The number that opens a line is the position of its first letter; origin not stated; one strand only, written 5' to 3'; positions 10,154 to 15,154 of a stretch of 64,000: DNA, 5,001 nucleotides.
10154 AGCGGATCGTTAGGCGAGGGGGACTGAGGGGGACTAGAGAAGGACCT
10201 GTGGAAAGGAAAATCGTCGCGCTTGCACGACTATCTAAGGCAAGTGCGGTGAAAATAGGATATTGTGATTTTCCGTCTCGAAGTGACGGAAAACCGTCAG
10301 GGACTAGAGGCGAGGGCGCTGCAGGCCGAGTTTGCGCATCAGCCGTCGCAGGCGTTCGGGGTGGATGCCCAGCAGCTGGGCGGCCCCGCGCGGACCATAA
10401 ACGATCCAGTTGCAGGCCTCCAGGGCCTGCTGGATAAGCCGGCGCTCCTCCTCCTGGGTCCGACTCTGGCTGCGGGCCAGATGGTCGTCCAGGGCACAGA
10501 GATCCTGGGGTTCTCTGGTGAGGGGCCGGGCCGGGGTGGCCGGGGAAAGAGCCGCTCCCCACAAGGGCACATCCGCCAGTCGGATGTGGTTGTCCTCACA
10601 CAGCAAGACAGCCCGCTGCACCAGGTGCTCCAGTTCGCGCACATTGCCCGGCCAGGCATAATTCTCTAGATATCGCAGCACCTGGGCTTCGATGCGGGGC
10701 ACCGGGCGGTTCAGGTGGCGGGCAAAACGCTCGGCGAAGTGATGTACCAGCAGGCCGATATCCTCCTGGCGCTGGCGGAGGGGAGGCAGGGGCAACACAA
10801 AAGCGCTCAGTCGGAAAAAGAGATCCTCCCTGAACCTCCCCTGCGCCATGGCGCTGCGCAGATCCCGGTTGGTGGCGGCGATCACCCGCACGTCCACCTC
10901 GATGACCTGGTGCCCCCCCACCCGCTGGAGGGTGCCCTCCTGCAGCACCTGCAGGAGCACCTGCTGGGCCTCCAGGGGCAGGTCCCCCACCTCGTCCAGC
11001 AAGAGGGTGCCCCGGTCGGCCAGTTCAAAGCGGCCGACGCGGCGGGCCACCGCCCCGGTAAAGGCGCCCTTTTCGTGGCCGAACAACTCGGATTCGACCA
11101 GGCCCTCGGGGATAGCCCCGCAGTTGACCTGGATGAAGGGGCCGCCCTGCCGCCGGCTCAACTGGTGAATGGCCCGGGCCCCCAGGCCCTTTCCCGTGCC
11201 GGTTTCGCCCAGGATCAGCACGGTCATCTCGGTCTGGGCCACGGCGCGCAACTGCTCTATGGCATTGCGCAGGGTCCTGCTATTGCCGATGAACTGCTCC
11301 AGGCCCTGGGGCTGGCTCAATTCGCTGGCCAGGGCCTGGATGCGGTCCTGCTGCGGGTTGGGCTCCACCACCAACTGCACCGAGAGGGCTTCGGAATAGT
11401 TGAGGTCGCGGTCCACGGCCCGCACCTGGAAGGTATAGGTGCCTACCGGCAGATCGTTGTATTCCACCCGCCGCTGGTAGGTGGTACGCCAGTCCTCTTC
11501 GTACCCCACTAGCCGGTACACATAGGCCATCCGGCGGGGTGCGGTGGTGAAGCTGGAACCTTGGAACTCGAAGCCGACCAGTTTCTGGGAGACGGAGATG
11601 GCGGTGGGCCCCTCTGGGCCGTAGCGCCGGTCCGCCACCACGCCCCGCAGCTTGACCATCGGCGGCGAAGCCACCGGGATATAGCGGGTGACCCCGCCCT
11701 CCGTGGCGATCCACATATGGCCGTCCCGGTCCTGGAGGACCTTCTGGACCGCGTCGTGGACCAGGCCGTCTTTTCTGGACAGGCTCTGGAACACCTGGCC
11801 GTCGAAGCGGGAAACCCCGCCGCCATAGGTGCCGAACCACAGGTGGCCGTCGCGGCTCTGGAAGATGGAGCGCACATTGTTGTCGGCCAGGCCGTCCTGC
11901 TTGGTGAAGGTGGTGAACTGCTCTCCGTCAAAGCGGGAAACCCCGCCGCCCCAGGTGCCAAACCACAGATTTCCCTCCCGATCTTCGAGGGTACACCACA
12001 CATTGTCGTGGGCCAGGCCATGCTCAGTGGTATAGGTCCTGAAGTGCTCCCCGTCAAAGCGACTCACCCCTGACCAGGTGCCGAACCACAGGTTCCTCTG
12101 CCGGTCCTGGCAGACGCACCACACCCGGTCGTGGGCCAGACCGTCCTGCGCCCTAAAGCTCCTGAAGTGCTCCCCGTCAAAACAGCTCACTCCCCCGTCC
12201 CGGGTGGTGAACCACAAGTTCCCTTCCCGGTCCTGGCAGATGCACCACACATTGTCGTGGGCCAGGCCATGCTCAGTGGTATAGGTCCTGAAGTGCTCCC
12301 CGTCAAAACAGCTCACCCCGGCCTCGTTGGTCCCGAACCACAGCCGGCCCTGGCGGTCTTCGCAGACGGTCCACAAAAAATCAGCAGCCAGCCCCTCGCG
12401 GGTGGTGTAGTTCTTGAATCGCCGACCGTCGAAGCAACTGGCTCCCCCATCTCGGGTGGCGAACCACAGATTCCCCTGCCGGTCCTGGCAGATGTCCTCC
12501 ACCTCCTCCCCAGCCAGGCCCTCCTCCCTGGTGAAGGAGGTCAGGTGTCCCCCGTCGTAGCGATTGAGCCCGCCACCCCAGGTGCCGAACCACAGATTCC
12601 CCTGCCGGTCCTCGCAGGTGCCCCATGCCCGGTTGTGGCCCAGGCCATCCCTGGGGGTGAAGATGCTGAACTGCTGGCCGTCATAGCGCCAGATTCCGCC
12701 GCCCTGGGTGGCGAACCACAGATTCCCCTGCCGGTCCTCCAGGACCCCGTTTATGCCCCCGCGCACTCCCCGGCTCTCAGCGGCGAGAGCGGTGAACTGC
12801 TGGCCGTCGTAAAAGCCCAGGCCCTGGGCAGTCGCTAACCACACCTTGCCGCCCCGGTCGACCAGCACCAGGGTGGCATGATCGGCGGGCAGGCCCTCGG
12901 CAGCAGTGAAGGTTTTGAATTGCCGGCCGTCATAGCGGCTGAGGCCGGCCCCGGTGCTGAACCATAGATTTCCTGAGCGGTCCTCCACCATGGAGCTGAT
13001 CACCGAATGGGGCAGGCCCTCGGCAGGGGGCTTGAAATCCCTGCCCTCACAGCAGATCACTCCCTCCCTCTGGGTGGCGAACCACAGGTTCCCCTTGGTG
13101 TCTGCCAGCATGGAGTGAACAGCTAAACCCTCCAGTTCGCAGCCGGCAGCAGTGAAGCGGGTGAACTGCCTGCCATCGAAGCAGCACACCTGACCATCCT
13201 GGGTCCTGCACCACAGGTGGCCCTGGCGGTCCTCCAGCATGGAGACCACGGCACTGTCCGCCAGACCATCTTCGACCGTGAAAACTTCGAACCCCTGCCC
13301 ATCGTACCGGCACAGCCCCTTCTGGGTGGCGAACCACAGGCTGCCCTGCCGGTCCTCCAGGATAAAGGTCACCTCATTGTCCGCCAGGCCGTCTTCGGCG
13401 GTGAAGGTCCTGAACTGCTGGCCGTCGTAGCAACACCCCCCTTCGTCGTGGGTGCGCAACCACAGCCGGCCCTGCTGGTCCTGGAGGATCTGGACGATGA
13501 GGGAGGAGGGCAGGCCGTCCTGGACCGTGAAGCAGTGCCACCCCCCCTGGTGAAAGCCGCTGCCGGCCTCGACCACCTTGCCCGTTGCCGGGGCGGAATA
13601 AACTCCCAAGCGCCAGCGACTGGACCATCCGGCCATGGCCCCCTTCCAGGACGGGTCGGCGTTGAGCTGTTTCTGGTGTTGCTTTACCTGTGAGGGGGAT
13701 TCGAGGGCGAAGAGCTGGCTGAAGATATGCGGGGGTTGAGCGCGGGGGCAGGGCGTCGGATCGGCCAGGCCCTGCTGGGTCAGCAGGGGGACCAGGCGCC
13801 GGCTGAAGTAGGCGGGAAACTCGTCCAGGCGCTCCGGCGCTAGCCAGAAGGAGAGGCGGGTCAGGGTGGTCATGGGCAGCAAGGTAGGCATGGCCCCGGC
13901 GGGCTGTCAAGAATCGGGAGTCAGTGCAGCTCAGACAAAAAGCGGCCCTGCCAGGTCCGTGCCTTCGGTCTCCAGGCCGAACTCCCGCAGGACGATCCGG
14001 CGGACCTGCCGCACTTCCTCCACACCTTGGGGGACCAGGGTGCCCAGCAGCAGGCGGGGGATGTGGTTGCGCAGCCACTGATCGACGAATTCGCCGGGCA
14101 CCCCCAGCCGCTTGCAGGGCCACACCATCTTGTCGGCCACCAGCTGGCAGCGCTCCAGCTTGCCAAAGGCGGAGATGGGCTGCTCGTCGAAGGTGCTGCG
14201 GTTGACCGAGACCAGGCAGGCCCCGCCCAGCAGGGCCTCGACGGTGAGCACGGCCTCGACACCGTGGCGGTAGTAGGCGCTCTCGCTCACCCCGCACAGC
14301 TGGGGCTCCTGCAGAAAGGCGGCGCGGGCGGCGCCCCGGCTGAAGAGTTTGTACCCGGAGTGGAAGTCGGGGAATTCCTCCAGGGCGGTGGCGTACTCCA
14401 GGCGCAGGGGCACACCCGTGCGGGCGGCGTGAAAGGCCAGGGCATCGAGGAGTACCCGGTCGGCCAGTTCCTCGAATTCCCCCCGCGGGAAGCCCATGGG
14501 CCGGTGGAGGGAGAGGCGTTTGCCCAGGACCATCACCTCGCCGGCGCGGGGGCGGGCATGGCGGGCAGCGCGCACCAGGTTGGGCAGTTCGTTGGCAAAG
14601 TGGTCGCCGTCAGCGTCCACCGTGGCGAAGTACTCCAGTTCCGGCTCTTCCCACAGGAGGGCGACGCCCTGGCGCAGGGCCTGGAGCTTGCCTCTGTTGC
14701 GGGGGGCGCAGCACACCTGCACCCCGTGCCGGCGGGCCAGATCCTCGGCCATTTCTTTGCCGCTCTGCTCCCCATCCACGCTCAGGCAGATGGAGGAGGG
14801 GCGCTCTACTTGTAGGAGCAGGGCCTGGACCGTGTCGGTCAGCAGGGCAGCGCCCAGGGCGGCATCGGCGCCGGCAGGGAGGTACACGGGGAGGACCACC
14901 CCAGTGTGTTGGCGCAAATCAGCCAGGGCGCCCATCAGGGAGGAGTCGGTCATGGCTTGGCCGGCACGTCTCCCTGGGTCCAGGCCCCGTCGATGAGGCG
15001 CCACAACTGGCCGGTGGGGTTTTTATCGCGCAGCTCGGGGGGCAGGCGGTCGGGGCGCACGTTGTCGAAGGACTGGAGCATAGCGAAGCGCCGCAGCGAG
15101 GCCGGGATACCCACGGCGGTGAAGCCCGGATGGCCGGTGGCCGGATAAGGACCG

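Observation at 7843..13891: TM-less double-propeller/Y_Y_Y sensor fused directly to a sigma-54 AAA+ activator, next to its probable target operon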

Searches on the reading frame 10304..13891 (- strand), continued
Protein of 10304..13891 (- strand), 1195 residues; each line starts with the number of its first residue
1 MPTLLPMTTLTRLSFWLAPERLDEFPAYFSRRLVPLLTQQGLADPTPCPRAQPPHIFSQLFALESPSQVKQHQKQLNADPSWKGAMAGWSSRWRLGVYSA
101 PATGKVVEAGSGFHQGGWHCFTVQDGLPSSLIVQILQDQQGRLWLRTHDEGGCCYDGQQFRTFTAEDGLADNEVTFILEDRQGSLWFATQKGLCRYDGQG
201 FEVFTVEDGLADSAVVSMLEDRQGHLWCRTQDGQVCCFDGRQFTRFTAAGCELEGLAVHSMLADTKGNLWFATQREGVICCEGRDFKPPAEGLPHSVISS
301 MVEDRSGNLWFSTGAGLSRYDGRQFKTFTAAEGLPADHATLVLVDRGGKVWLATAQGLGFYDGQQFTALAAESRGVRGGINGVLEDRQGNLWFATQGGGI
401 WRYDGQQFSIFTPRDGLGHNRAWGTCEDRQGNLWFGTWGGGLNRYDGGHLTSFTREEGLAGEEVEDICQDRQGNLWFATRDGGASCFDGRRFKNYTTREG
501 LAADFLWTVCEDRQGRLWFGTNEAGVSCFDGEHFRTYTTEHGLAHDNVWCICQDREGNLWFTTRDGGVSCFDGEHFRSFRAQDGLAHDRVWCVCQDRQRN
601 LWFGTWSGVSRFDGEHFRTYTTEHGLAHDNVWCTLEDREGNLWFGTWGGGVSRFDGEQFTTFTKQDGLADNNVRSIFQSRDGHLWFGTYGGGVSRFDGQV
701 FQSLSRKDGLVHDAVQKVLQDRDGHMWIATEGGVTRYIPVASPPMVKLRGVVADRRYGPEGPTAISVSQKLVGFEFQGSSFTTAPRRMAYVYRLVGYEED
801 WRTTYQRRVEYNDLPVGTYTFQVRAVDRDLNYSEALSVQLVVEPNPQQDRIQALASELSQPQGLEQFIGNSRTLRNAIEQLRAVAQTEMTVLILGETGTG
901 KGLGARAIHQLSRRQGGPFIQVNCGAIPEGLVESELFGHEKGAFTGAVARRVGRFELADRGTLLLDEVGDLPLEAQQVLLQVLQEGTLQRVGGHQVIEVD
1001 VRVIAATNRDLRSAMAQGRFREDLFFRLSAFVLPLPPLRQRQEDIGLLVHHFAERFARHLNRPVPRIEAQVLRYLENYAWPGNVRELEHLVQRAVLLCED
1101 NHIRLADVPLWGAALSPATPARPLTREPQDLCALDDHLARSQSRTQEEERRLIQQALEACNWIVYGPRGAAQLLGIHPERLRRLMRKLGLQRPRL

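Call 69: search_protein_families(library=pfam, proteins=[L081:7947-9821:+, L082:4835-5893:+, L082:10740-12440:+, L081:2221-3942:+], max_evalue=0.01)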
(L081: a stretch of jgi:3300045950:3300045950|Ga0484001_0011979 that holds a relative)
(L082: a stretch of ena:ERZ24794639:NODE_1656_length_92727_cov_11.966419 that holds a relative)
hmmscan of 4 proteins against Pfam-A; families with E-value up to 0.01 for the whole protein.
L081:7947-9821:+ (625 aa): 6 families
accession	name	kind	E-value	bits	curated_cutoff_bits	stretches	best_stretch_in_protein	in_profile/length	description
PF25021.1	TEN_NHL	-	1.5e-47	162.8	27.1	8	91-141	130-178/357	Teneurin NHL domain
PF01436.27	NHL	-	2.5e-32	109.7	20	3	538-563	1-27/28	NHL repeat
PF06739.17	SBBP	-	1.1e-10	41.8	20.5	0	45-66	9-30/38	Beta-propeller repeat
PF08450.18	SGL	-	1.6e-08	34.9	26.3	1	48-191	85-216/246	SMP-30/Gluconolactonase/LRE-like region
PF16403.11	Bact_surface_Ig-like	-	2.8e-08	34.1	27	1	363-434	5-71/71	Bacterial surface protein, Ig-like domain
PF20067.5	SSL_N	-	0.0039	17.4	18.9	0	51-65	23-37/46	Strictosidine synthase-like, N-terminal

L082:4835-5893:+ (352 aa): 0 families

L082:10740-12440:+ (566 aa): 3 families
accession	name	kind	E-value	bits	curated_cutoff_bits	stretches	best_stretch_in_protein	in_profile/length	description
PF13360.13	PQQ_2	-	8.9e-20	71.8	27.6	2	19-120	51-148/233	Outer membrane protein assembly factor BamB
PF13570.13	Beta-prop_ACSF4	-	8e-08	32.5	133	1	15-129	159-263/329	Beta-alanine-activating enzyme, beta-propeller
PF01011.28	PQQ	-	3.2e-06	26.6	26.7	0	274-313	51-90/595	Glucose/ethanol/alcohol dehydrogenase, beta-propeller domain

L081:2221-3942:+ (573 aa): 4 families
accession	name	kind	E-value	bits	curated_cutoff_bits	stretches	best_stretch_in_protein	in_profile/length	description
PF13360.13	PQQ_2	-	3.1e-20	73.3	27.6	2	202-395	41-217/233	Outer membrane protein assembly factor BamB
PF13570.13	Beta-prop_ACSF4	-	1.7e-07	31.4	133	0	203-464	70-311/329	Beta-alanine-activating enzyme, beta-propeller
PF01011.28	PQQ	-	3.1e-07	29.9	26.7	0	277-319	48-91/595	Glucose/ethanol/alcohol dehydrogenase, beta-propeller domain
PF23727.1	Beta-prop_FAM234A_B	-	0.0062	15.5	26.4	0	290-318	95-123/467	FAM234A/B beta-propeller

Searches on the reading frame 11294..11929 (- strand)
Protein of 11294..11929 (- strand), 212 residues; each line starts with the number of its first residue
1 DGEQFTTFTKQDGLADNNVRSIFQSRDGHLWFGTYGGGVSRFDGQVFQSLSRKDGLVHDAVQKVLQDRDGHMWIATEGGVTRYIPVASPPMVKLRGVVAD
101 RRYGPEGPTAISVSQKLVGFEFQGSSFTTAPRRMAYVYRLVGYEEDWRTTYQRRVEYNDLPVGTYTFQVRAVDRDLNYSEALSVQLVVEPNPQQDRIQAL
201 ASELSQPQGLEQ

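Call 16: find_related_loci(query=A2, collection=genome_contigs, flank=10000)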
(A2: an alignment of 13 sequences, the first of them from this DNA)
Query A2 (212 aa) in genome_contigs; peptide patterns used: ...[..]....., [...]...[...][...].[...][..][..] (x = any residue, [..] = any of these).
195 stretches matched a pattern; 104 encode a relative of the query (tblastn E <= 1e-3); the best 80 are kept; 80 distinct loci.
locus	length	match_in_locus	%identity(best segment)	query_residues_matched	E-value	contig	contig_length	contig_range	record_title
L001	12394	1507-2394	69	1-212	9e-99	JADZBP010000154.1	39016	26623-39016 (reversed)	MAG: Candidatus Latescibacterota bacterium isolate SJ679 c_000000806230, whole genome shotgun sequence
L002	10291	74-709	67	1-212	6e-95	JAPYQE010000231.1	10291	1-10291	MAG: Candidatus Latescibacterota bacterium isolate PW2.concoct.70_sub PW2_7628_length_10291_cov_8.068093, whole genome s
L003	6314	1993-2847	64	1-201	1e-84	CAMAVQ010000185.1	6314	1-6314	MAG: Gemmatimonas phototrophica isolate MaH-09apr19-249 genome assembly, contig: MaH-09apr19-C30155, whole genome shotgu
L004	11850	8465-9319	59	1-205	8e-78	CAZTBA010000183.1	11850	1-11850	MAG TPA_asm: uncultured bacterium isolate SRP323688_co1_241 genome assembly, contig: NODE_8259_length_11850_cov_6.356846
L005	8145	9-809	58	1-204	8e-77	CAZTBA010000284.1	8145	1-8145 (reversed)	MAG TPA_asm: uncultured bacterium isolate SRP323688_co1_241 genome assembly, contig: NODE_12806_length_8145_cov_5.707664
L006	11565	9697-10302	53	1-205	2e-74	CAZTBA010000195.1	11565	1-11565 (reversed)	MAG TPA_asm: uncultured bacterium isolate SRP323688_co1_241 genome assembly, contig: NODE_8485_length_11565_cov_6.031451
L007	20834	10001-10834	56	1-205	2e-71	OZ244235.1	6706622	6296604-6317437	MAG: Candidatus Latescibacterota bacterium isolate e5868d62-61ad-4724-99e8-9c09e4b40cf9 genome assembly, chromosome: 1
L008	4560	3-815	63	13-205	8e-71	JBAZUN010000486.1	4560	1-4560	MAG: Candidatus Latescibacterota bacterium isolate SO_2017_GW1_23 NODE_73464_length_4560_cov_0.819761_OW334_2017, whole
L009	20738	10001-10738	56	1-201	2e-67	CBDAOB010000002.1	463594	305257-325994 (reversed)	MAG: Candidatus Latescibacterota bacterium isolate ee734ac6-3c8f-4045-9bd6-bb64be60b199 genome assembly, contig: contig_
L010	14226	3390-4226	54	1-200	8e-67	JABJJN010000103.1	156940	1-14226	MAG: Gemmatimonadetes bacterium isolate SI074_bin69 k141_2311533, whole genome shotgun sequence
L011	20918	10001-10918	60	1-181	1e-66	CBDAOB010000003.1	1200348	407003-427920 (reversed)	MAG: Candidatus Latescibacterota bacterium isolate ee734ac6-3c8f-4045-9bd6-bb64be60b199 genome assembly, contig: contig_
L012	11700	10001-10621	51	1-206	2e-65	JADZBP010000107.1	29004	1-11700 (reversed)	MAG: Candidatus Latescibacterota bacterium isolate SJ679 c_000000566837, whole genome shotgun sequence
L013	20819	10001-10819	56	1-189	1e-64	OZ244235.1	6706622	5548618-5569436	MAG: Candidatus Latescibacterota bacterium isolate e5868d62-61ad-4724-99e8-9c09e4b40cf9 genome assembly, chromosome: 1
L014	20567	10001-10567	56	1-190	2e-63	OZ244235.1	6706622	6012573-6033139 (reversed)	MAG: Candidatus Latescibacterota bacterium isolate e5868d62-61ad-4724-99e8-9c09e4b40cf9 genome assembly, chromosome: 1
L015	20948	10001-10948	51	1-190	7e-62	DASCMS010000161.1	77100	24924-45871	MAG TPA_asm: Candidatus Latescibacterota bacterium isolate Fu_MAG_110 c_000002129653, whole genome shotgun sequence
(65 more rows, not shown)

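Call 69: search_protein_families(library=pfam, proteins=[L002:2844-5045:+, L007:12042-12332:+, L007:12407-12895:+, L007:12956-13849:+, L007:14253-15671:+, L001:3951-5645:+], max_evalue=0.01)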
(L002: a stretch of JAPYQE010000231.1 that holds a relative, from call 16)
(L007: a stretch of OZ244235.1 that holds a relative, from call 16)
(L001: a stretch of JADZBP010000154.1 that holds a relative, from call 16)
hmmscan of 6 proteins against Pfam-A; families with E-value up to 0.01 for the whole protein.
L002:2844-5045:+ (733 aa): 4 families
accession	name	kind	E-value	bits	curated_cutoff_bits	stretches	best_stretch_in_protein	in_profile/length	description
PF13360.13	PQQ_2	-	6.8e-29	101.6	27.6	5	528-705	6-145/233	Outer membrane protein assembly factor BamB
PF13570.13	Beta-prop_ACSF4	-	1.1e-12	48.5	133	1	527-661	31-173/329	Beta-alanine-activating enzyme, beta-propeller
PF16248.10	DUF4905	-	0.0033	17.7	29.6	0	525-545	20-40/83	Domain of unknown function (DUF4905)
PF23727.1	Beta-prop_FAM234A_B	-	0.0075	15.3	26.4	0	458-703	93-328/467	FAM234A/B beta-propeller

L007:12042-12332:+ (96 aa): 2 families
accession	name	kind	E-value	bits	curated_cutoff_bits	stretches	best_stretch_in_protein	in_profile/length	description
PF01740.26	STAS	-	1.6e-05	25.1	22.6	1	9-68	7-67/106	STAS domain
PF13466.11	STAS_2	-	4.3e-05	24.1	29.2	1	16-88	1-79/80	STAS domain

L007:12407-12895:+ (162 aa): 5 families
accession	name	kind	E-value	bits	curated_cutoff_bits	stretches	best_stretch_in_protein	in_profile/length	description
PF14534.12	DUF4440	-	7.5e-19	68.6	25.2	1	38-147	1-106/107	Domain of unknown function (DUF4440)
PF12680.13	SnoaL_2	-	8.5e-12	46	27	1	46-147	6-100/102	SnoaL-like domain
PF13577.12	SnoaL_4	-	1.3e-08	35.3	24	1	34-147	5-121/126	SnoaL-like domain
PF13474.12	SnoaL_3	-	1.8e-06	28.7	22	1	42-148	5-111/121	SnoaL-like domain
PF02136.26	NTF2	-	9.7e-05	23.2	21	1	48-109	12-72/116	Nuclear transport factor 2 (NTF2) domain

L007:12956-13849:+ (297 aa): 5 families
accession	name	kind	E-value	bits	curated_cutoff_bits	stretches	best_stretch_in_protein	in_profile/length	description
PF12680.13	SnoaL_2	-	8.3e-28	97.4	27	2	166-265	3-100/102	SnoaL-like domain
PF07366.18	SnoaL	-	3.6e-12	46.6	28.4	1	166-280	6-126/126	SnoaL-like polyketide cyclase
PF14534.12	DUF4440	-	1.2e-07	32.5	25.2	1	47-99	4-55/107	Domain of unknown function (DUF4440)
PF13474.12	SnoaL_3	-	1.6e-05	25.7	22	0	165-220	6-60/121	SnoaL-like domain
PF07858.18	LEH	-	0.0073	17.1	24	0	159-279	2-119/122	Limonene-1,2-epoxide hydrolase catalytic domain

L007:14253-15671:+ (472 aa): 13 families
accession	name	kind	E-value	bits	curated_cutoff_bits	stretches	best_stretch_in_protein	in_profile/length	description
PF01593.30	Amino_oxidase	-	2e-88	298.1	19.8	1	58-466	2-442/443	Flavin containing amine oxidoreductase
PF13450.12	NAD_binding_8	-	1.2e-14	54.8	21.9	1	52-110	1-59/68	NAD(P)-binding Rossmann-like domain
PF01946.23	Thi4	-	1.8e-07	31.1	26.2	1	46-88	16-59/235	Thi4 family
PF07992.20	Pyr_redox_2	-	2.6e-06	27.5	26.1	1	49-88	2-42/291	Pyridine nucleotide-disulphide oxidoreductase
PF00890.30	FAD_binding_2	-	4.3e-06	26.6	20.4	1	50-84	2-36/414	FAD binding domain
PF03486.20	HI0933_like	-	4.6e-06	26.7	50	1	49-86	2-39/244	HI0933-like protein Rossmann domain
PF12831.13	FAD_oxidored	-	2e-05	24.5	27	1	49-120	1-74/416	FAD dependent oxidoreductase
PF01266.30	DAO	-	0.00018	21.6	27.9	1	50-84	2-37/353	FAD dependent oxidoreductase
PF13738.12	Pyr_redox_3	-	0.0002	21.2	30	0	51-79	1-30/305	Pyridine nucleotide-disulphide oxidoreductase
PF05834.18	Lycopene_cycl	-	0.00076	19.1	23.4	1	50-92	2-49/380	Lycopene cyclase protein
PF01494.25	FAD_binding_3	-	0.00099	18.9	22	1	49-79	3-33/349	FAD binding domain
PF13454.12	NAD_binding_9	-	0.0056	17.1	21.8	0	52-90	2-44/155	FAD-NAD(P)-binding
PF01134.28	GIDA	-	0.0068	15.9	22.1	1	50-76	2-28/391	Glucose inhibited division protein A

L001:3951-5645:+ (564 aa): 4 families
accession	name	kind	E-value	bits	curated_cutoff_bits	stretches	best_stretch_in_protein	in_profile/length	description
PF13360.13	PQQ_2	-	9.2e-23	81.5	27.6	3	100-385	4-216/233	Outer membrane protein assembly factor BamB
PF13570.13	Beta-prop_ACSF4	-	1.3e-07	31.7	133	0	5-116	151-252/329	Beta-alanine-activating enzyme, beta-propeller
PF25293.1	Beta-prop_EMC1_N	-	3.8e-06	27.2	34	0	245-322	87-167/219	EMC1 N-terminal beta-propeller domain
PF01011.28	PQQ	-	5.6e-06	25.8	26.7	0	271-310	52-91/595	Glucose/ethanol/alcohol dehydrogenase, beta-propeller domain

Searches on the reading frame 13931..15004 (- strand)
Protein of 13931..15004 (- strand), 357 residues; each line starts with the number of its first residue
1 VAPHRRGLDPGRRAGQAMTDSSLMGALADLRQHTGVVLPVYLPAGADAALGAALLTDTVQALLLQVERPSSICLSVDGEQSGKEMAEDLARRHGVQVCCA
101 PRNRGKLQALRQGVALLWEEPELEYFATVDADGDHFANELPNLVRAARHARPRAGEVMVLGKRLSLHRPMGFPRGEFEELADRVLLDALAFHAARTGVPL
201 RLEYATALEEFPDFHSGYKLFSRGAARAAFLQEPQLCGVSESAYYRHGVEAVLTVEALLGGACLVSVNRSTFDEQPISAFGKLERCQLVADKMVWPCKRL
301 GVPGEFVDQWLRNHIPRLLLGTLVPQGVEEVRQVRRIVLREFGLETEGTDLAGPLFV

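Call 45: search_protein_families(library=pfam, proteins=[window:13931-15004:-], max_evalue=0.01)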
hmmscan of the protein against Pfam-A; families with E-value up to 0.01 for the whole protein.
window:13931-15004:- (357 aa): 1 family
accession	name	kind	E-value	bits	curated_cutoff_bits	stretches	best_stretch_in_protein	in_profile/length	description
PF00535.33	Glycos_transf_2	-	1.2e-05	25.7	23.3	1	53-150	11-106/168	Glycosyl transferase family 2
